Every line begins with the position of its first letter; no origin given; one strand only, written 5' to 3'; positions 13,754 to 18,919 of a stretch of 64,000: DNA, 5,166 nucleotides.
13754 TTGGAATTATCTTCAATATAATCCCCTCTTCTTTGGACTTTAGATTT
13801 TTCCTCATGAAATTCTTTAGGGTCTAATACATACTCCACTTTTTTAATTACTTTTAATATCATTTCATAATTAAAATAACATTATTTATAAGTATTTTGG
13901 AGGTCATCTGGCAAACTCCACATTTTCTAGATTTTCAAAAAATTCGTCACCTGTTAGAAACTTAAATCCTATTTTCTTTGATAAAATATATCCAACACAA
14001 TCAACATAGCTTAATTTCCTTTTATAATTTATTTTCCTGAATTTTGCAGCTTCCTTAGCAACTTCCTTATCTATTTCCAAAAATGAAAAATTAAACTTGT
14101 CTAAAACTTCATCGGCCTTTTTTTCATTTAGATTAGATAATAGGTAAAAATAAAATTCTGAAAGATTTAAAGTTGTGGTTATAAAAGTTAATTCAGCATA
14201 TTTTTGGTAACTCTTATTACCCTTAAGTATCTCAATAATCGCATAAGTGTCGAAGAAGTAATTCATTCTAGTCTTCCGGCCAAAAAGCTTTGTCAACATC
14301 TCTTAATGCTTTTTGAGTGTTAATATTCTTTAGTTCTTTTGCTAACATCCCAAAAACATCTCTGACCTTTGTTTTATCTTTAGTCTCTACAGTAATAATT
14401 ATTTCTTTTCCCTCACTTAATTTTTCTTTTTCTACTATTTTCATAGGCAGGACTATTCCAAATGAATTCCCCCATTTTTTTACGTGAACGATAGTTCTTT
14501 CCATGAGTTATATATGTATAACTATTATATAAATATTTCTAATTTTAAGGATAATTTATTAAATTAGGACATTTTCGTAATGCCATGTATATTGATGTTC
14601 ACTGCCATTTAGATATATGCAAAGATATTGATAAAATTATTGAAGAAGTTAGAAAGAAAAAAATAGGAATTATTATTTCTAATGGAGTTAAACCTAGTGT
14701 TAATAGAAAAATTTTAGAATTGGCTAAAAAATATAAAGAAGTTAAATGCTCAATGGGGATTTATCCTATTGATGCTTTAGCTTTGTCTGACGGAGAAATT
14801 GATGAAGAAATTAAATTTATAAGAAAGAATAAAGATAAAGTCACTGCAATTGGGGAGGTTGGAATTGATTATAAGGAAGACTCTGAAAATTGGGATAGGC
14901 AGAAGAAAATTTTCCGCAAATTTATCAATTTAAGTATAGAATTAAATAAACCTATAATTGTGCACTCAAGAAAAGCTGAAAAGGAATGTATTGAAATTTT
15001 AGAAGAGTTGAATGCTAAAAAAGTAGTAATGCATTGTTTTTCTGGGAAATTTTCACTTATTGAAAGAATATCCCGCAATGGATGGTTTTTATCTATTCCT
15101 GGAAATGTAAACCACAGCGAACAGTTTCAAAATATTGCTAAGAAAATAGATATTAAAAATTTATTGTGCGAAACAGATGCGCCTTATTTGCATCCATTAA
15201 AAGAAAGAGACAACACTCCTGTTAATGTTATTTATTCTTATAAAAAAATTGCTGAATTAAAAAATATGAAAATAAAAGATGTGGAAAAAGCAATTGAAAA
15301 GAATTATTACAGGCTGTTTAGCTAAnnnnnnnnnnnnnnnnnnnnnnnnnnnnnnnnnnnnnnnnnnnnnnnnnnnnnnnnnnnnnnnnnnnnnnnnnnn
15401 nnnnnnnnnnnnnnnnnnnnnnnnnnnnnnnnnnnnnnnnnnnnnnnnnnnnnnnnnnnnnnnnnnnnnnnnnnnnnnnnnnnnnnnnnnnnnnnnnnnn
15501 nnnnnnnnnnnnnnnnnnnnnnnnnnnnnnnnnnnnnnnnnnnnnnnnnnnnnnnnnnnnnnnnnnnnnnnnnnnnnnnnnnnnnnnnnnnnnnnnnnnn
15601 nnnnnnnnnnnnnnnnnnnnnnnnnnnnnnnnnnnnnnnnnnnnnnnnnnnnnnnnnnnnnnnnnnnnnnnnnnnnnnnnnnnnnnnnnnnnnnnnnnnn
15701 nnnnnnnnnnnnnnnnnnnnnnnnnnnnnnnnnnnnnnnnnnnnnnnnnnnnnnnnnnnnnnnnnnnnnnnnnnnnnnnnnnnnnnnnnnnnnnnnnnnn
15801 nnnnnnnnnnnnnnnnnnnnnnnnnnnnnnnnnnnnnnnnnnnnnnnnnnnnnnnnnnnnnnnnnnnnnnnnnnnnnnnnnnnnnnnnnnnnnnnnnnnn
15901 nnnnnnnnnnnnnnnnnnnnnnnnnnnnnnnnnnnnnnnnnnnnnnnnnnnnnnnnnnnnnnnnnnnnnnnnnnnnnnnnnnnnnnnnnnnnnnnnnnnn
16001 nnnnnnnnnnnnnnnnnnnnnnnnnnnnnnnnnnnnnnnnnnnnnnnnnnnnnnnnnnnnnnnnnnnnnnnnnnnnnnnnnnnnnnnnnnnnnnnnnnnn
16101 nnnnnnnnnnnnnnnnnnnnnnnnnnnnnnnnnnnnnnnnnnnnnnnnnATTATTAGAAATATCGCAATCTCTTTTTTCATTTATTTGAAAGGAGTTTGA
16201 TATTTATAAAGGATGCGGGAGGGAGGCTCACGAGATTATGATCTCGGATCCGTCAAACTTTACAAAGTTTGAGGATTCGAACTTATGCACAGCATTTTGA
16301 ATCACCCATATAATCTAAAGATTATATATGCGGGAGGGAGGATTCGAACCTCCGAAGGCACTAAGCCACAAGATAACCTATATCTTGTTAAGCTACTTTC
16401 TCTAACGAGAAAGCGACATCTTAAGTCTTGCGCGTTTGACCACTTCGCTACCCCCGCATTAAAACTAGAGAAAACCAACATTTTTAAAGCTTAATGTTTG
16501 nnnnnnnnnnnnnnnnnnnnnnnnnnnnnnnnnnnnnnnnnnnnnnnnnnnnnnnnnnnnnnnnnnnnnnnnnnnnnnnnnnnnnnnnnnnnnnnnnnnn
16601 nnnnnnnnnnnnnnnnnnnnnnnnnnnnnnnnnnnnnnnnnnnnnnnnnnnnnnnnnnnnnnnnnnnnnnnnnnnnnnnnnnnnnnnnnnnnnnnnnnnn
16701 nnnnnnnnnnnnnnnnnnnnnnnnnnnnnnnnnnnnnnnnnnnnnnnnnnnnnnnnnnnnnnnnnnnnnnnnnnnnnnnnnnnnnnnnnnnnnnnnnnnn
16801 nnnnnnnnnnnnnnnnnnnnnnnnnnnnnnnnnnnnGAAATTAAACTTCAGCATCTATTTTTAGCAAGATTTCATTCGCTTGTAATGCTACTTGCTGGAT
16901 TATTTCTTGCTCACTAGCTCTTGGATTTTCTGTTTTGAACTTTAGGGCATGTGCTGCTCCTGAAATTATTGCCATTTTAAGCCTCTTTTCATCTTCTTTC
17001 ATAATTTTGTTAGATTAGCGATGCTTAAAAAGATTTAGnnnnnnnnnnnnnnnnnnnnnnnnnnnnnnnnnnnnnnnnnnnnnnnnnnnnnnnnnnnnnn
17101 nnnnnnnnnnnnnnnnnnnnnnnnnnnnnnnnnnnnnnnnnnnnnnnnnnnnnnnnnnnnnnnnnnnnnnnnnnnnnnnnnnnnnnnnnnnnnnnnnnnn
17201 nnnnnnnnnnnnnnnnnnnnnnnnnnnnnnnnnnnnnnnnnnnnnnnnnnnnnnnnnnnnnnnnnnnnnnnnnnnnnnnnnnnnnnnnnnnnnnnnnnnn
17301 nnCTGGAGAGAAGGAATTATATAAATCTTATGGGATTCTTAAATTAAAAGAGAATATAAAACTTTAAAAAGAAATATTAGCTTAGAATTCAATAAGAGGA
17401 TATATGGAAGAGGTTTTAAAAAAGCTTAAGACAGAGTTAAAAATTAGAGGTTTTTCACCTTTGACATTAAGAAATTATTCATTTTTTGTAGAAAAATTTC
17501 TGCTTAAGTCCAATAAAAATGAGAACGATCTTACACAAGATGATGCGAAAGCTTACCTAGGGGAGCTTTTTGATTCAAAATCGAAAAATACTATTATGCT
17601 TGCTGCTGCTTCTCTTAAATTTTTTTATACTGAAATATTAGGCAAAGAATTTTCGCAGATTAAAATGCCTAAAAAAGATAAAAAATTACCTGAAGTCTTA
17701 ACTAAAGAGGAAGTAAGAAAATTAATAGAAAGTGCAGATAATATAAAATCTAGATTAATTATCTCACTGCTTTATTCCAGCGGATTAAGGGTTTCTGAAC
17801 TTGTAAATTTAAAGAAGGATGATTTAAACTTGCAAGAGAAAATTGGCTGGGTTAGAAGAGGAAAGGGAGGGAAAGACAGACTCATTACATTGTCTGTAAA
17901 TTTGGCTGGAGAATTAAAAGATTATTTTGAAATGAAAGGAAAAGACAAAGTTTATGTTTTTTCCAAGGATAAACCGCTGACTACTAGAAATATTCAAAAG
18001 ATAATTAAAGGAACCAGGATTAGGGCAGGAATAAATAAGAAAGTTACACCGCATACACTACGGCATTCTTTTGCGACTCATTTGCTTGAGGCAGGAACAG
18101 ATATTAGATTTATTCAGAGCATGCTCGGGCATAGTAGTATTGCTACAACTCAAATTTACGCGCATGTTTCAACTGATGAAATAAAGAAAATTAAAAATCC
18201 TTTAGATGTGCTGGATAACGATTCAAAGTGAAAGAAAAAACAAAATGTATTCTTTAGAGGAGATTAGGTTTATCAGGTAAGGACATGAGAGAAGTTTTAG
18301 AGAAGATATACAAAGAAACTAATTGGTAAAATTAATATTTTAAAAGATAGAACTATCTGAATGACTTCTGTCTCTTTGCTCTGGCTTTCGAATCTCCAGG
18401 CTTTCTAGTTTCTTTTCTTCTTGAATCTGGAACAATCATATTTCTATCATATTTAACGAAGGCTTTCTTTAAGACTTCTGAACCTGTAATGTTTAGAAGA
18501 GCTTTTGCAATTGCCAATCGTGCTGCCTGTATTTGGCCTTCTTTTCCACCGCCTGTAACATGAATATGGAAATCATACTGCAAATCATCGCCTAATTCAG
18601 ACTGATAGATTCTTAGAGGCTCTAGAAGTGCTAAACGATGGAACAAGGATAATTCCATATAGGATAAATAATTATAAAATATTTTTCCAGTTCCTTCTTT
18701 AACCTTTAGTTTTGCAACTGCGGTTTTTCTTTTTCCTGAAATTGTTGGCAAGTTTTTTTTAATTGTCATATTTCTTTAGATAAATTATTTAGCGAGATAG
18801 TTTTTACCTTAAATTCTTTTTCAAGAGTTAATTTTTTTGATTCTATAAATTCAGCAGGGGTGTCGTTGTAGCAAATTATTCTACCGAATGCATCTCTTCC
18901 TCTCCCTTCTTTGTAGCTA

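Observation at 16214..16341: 89-nt element bracketed by 13-nt direct repeats at the 3' end of intron-containing tRNA-Leu(UAA)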

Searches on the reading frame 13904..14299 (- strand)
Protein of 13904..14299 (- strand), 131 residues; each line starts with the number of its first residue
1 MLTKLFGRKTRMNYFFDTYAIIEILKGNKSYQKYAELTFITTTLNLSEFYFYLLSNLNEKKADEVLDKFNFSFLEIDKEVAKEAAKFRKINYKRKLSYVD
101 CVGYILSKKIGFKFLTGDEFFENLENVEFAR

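Call 70: search_protein_families(library=pfam, proteins=[window:13904-14299:-], max_evalue=0.0001)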
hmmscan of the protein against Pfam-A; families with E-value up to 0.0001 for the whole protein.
window:13904-14299:- (131 aa): 1 family
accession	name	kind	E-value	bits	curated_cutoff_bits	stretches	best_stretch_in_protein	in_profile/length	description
PF01850.27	PIN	-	9.9e-09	36.3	23.6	1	14-124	1-117/120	PIN domain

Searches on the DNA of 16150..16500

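Call 102: search_rna_families(source=window, start=16150, end=16500, threshold=evalue, max_evalue=1)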
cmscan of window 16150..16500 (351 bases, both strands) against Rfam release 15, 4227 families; matches with E-value up to 1: 1.
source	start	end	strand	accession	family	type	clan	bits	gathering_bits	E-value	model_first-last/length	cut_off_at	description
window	16329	16457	-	RF00005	tRNA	Gene; tRNA;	CL00001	49.5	29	7.7e-10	1-71/71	no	tRNA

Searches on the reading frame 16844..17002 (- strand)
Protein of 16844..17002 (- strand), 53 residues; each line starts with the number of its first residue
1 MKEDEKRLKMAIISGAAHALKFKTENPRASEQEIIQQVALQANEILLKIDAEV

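Call 17: find_homologous_proteins(query=window:16844-17002:-, max_evalue=0.001)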
Query window:16844-17002:- (53 aa): 22 proteins with E <= 0.001 among 22 candidates.
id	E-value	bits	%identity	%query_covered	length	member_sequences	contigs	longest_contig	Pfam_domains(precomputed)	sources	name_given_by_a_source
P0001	3.0e-24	99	100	100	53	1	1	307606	-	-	-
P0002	3.8e-19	84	83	100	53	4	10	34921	-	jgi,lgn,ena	-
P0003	2.5e-18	81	83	98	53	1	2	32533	-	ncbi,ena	-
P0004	1.5e-16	76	74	100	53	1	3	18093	-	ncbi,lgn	-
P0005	5.4e-16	74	75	100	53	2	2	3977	-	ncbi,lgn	-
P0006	6.0e-16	74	77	98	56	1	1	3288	-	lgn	-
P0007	1.2e-13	67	68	100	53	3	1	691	-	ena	-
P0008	1.4e-13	66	73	96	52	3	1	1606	-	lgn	-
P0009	1.4e-13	66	71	98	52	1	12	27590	-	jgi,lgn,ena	-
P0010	1.9e-13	66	64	100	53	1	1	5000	-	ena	-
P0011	2.1e-13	66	69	98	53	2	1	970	-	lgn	-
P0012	3.8e-13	65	70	100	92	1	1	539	-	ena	-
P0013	6.7e-13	64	66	100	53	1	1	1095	-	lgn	-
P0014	9.6e-13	64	65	96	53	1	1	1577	-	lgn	-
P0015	2.1e-12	63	67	98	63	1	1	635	-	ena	-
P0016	2.7e-12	63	67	96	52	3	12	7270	-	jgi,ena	-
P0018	5.4e-12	62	63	96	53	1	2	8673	-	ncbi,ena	-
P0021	1.6e-11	60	65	96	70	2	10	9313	-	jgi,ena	-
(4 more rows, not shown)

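Call 19: find_encoding_contigs(protein=P0002, flank=3000, max_places=4)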
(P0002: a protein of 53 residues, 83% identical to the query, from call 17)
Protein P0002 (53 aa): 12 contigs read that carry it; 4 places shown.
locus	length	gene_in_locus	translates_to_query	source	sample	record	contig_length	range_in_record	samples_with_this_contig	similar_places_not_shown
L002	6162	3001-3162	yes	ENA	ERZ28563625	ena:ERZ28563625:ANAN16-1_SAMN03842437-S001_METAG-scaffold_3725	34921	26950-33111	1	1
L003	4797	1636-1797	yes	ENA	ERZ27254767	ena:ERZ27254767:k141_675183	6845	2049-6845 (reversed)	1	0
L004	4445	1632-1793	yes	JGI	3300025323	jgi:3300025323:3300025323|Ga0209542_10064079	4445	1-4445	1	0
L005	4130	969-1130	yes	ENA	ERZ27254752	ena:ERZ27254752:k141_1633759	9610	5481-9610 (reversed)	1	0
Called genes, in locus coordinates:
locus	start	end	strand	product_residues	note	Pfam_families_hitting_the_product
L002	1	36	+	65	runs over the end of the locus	-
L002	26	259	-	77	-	-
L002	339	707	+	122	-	-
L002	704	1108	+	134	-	PF00572:Ribosomal_L13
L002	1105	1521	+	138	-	PF00380:Ribosomal_S9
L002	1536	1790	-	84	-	-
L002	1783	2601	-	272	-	PF13495:Phage_int_SAM_4, PF00589:Phage_integrase, PF22823:MrpR_C_cat (weak)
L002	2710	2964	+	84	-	-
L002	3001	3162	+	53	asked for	-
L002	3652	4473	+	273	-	-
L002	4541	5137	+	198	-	PF02163:Peptidase_M50 (faint)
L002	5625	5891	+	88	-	-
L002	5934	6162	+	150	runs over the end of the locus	PF13473:Cupredoxin_1 (faint), PF00127:Copper-bind (weak)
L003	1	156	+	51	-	?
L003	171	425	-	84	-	-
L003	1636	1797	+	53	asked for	-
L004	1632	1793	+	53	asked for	-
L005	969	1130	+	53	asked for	-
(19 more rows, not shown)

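Call 20: find_encoding_contigs(protein=P0003, flank=3000, max_places=3)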
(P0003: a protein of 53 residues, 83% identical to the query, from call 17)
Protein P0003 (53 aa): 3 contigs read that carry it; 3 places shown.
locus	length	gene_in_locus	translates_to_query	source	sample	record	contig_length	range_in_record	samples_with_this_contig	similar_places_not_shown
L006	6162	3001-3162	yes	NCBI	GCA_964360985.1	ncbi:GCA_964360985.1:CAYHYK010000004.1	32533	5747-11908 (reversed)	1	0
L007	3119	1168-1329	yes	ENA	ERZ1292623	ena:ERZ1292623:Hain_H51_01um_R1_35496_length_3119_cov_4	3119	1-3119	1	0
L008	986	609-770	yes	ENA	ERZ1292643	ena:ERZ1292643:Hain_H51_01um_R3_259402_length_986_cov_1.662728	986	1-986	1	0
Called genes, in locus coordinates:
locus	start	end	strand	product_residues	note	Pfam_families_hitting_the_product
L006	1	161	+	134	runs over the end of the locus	PF00572:Ribosomal_L13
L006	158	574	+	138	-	PF00380:Ribosomal_S9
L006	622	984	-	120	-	-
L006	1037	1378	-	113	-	-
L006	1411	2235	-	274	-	PF13495:Phage_int_SAM_4, PF00589:Phage_integrase, PF22823:MrpR_C_cat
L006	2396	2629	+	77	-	-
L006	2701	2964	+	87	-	-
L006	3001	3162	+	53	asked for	-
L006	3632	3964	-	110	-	PF02452:PemK_toxin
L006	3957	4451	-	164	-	PF04892:VanZ-LLP1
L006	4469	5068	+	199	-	PF02163:Peptidase_M50 (faint)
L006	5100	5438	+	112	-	-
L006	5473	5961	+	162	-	-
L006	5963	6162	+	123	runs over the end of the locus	-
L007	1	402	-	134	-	?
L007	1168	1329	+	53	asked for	-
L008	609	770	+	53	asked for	-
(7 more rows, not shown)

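Call 21: find_encoding_contigs(protein=P0004, flank=3000, max_places=3)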
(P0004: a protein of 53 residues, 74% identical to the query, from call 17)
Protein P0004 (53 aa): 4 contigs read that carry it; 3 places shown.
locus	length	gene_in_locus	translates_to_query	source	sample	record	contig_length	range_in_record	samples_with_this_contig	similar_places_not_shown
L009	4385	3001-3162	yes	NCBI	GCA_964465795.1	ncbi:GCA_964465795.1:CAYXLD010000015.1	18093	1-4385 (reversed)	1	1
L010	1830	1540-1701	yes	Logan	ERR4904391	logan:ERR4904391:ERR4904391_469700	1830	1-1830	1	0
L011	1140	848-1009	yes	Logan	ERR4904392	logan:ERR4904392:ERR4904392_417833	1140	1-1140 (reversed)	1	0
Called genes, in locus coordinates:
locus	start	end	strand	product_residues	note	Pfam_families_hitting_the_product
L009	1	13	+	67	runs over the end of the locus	-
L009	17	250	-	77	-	-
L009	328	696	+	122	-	PF00828:Ribosomal_L27A (weak)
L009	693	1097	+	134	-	PF00572:Ribosomal_L13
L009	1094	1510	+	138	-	PF00380:Ribosomal_S9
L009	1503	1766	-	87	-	-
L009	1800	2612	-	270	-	PF02899:Phage_int_SAM_1 (faint), PF13495:Phage_int_SAM_4, PF22823:MrpR_C_cat (faint), PF00589:Phage_integrase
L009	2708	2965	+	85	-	-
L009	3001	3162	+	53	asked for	-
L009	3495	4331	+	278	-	-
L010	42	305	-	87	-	-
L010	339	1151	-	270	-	PF02899:Phage_int_SAM_1 (faint), PF13495:Phage_int_SAM_4, PF22823:MrpR_C_cat (faint), PF00589:Phage_integrase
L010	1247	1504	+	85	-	-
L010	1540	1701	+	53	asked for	-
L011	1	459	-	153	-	?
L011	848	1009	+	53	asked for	-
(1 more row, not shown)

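Call 22: find_encoding_contigs(protein=P0009, flank=3000, max_places=4)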
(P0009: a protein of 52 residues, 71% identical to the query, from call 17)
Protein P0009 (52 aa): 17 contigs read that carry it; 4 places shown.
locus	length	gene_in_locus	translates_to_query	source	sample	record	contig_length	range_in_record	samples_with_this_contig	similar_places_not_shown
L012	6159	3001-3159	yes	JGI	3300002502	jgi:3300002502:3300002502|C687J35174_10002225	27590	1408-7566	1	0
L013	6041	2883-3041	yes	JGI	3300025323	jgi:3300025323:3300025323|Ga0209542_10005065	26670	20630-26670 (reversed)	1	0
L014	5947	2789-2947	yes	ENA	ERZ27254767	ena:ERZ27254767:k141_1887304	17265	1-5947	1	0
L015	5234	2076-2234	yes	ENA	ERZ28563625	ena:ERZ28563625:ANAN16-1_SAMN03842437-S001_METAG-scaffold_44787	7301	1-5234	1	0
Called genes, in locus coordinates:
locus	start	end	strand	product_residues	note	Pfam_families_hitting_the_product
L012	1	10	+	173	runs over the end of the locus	-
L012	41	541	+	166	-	-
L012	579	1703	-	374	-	PF13412:HTH_24 (faint), PF02796:HTH_7 (faint), PF13936:HTH_38 (faint), PF14493:HTH_40 (faint), PF04480:DUF559, PF18741:MTES_1575 (weak)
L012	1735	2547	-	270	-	-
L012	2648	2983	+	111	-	-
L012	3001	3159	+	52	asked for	-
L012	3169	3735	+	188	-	-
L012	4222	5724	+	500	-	PF03321:GH3, PF23571:GH3_M, PF23572:GH3_C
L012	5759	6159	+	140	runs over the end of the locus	-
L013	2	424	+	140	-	?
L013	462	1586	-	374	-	PF13412:HTH_24 (faint), PF02796:HTH_7 (faint), PF13936:HTH_38 (faint), PF14493:HTH_40 (faint), PF04480:DUF559, PF18741:MTES_1575 (weak)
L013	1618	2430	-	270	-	PF13495:Phage_int_SAM_4, PF00589:Phage_integrase, PF22823:MrpR_C_cat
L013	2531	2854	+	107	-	-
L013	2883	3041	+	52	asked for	-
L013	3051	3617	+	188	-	-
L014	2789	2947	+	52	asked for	-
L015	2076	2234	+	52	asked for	-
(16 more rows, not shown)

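Call 25: find_encoding_contigs(protein=P0018, flank=3000, max_places=2)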
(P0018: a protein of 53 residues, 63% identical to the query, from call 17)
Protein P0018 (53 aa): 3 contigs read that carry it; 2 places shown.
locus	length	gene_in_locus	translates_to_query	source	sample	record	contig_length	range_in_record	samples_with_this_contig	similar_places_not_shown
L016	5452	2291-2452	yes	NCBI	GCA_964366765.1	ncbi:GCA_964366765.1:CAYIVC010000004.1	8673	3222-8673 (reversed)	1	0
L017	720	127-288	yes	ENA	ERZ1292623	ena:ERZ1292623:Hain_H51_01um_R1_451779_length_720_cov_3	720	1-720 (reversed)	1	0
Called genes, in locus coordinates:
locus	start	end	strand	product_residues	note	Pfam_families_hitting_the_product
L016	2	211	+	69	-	?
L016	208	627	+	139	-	PF00572:Ribosomal_L13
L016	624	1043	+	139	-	PF00380:Ribosomal_S9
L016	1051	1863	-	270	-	PF13495:Phage_int_SAM_4, PF00589:Phage_integrase, PF22823:MrpR_C_cat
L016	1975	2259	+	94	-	-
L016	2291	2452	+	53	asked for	-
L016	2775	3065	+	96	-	PF01909:NTP_transf_2, PF18765:Polbeta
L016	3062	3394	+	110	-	PF01934:HepT-like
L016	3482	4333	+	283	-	PF10127:RlaP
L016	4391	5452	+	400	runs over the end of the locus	PF00364:Biotin_lipoyl, PF25917:BSH_RND (weak), PF25997:BSH_YhbJ, PF02817:E3_binding (faint), PF00198:2-oxoacid_dh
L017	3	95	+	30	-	?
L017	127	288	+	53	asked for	-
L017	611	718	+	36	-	?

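Call 26: find_encoding_contigs(protein=P0021, flank=3000, max_places=3)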
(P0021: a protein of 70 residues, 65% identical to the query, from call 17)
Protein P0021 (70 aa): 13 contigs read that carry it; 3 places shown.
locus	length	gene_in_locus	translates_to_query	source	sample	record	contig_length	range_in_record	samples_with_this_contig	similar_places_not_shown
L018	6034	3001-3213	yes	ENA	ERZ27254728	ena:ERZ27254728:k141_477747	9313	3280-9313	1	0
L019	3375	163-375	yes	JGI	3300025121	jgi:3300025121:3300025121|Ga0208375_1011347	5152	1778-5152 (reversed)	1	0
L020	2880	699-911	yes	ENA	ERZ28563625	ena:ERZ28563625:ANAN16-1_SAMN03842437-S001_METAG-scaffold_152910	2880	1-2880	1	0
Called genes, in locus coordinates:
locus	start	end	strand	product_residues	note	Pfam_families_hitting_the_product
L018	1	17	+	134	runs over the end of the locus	PF00572:Ribosomal_L13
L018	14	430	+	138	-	PF00380:Ribosomal_S9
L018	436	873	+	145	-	PF05014:Nuc_deoxyrib_tr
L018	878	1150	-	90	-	-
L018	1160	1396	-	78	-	PF10884:DUF2683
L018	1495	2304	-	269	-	PF13495:Phage_int_SAM_4, PF00589:Phage_integrase, PF22823:MrpR_C_cat (weak)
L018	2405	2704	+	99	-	-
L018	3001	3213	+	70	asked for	-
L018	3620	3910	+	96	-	PF01909:NTP_transf_2, PF18765:Polbeta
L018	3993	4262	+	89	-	PF01934:HepT-like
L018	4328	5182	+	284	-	-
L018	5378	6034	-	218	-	?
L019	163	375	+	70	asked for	-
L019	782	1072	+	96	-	PF01909:NTP_transf_2, PF18765:Polbeta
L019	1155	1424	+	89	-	PF01934:HepT-like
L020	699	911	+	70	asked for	-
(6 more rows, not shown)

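Call 27: find_encoding_contigs(protein=P0016, flank=3000, max_places=3)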
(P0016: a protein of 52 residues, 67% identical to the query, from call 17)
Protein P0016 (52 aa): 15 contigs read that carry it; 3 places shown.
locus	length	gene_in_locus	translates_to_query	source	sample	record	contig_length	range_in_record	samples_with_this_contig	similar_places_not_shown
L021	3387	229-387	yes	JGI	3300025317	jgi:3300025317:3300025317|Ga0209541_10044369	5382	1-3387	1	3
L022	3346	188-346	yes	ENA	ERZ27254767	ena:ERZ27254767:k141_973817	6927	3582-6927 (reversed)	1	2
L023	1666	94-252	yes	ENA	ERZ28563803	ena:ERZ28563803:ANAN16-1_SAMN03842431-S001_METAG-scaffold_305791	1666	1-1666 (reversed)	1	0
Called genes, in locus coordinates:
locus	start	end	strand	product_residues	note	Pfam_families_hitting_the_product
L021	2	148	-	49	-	?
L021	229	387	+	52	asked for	-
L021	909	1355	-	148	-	-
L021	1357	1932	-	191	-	-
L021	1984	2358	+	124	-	PF22600:MTPAP-like_central (weak), PF01909:NTP_transf_2, PF18765:Polbeta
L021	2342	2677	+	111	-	PF01934:HepT-like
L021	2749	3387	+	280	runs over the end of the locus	-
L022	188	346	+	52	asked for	-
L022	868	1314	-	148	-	-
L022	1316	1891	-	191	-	-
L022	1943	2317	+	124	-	PF22600:MTPAP-like_central (weak), PF01909:NTP_transf_2, PF18765:Polbeta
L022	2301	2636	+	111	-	PF01934:HepT-like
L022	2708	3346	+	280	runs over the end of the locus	-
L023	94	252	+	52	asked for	-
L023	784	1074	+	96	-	PF01909:NTP_transf_2, PF18765:Polbeta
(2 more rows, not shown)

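Call 81: search_protein_families(library=pfam, proteins=[L021:909-1355:-, L021:1357-1932:-], max_evalue=0.1)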
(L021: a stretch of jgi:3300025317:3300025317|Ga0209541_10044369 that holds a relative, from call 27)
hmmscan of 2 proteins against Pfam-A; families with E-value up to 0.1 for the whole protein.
L021:909-1355:- (148 aa): 1 family
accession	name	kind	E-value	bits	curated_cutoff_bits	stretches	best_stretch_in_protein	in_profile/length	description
PF11797.14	WxLIP_HBD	-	0.04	14.3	28.9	1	63-128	45-114/138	WxL Interacting Protein, host binding domain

L021:1357-1932:- (191 aa): 1 family
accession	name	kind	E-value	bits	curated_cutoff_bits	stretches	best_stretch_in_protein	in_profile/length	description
PF13129.11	DUF3953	-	0.02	15.1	22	1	141-178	3-41/41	Protein of unknown function (DUF3953)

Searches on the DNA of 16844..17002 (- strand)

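Call 32: search_rna_families(source=L012, start=3780, end=4230, threshold=evalue, max_evalue=5)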
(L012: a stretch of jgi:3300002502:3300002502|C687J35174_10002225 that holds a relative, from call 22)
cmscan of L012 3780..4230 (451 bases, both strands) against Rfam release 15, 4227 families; matches with E-value up to 5: 6.
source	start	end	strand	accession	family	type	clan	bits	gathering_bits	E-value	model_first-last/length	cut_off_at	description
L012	3813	3941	+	RF00005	tRNA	Gene; tRNA;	CL00001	45.7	29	1.1e-08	1-71/71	no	tRNA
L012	3942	4039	-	RF02920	Fusobacteriales-1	Cis-reg;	-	19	52.1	3.3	1-113/113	no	Fusobacteriales-1 RNA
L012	4017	4069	-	RF01600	snoR25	Gene; snRNA; snoRNA; CD-box;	-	18.6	50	4.1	1-70/70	no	small nucleolar RNA snoR25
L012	3839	3942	-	RF04354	Plastid-ycf2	Cis-reg;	-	16.1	65.7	1.5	1-75/75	no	Plastid-ycf2 5UTR RNA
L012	4008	4084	-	RF01220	snoR104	Gene; snRNA; snoRNA; HACA-box;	-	16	40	3.7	1-118/118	no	Small nucleolar RNA snoR104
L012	3895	3939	-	RF04351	Plastid-psbl-rps4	Cis-reg;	-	15.3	68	2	1-53/53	no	Plastid-psbl-rps4 3UTR RNA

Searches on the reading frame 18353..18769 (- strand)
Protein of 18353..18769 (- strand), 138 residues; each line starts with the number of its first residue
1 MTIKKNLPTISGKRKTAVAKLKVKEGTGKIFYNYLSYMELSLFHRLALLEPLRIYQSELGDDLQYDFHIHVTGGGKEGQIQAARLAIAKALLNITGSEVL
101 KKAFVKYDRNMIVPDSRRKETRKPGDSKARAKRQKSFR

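Call 47: search_protein_families(library=pfam, proteins=[window:18353-18769:-], max_evalue=0.001)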
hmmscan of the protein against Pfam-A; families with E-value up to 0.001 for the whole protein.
window:18353-18769:- (138 aa): 1 family
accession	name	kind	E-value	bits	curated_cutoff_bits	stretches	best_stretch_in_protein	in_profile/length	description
PF00380.25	Ribosomal_S9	-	2.1e-29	102.9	22.5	1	12-138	1-121/121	Ribosomal protein S9/S16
